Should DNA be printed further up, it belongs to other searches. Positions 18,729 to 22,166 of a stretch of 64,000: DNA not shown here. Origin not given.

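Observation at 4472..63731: Genome-wide, evenly spaced 12-bp palindrome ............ written into coding genes in all three frames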

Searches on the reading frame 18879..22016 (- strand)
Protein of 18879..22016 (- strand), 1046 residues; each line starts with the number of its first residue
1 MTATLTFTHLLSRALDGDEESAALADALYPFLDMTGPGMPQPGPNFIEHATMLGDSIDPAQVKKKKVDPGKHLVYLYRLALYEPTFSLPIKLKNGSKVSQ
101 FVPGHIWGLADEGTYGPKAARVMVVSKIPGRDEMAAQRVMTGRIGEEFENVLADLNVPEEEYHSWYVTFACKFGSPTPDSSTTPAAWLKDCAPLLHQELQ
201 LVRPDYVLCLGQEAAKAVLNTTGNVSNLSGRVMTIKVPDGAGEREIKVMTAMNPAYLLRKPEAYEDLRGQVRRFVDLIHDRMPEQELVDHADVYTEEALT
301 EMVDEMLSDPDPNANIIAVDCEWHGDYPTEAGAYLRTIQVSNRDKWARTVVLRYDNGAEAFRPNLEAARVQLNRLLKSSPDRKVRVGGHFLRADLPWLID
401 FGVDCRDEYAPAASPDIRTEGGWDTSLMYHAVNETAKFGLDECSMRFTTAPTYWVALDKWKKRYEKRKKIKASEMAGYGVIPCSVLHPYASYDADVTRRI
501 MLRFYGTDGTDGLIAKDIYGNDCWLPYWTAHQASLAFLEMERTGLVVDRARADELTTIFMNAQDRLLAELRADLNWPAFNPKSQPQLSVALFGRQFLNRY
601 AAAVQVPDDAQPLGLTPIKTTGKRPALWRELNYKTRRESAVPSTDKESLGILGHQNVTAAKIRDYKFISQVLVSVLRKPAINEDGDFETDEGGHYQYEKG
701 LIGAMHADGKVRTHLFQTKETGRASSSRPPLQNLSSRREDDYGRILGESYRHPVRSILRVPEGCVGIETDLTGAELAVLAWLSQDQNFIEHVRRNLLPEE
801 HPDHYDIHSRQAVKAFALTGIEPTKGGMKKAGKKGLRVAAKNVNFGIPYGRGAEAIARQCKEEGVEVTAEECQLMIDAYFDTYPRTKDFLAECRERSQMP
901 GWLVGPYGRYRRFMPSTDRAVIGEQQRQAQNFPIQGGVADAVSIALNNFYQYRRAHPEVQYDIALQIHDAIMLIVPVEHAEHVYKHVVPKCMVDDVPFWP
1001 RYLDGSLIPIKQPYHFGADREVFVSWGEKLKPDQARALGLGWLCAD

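Call 38: search_protein_families(library=pfam, proteins=[window:18879-22016:-], max_evalue=0.001)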
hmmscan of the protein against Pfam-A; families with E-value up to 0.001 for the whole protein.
window:18879-22016:- (1046 aa): 3 families
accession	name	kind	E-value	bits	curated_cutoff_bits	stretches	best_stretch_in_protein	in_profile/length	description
PF00476.26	DNA_pol_A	-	1.7e-42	146.2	34.3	1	630-992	45-357/381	DNA polymerase family A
PF03167.25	UDG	-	2.5e-17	63.7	24.3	1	115-263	3-136/141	Uracil DNA glycosylase superfamily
PF01612.26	DNA_pol_A_exo1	-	7.5e-09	36.1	23.6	1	293-501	4-165/173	3'-5' exonuclease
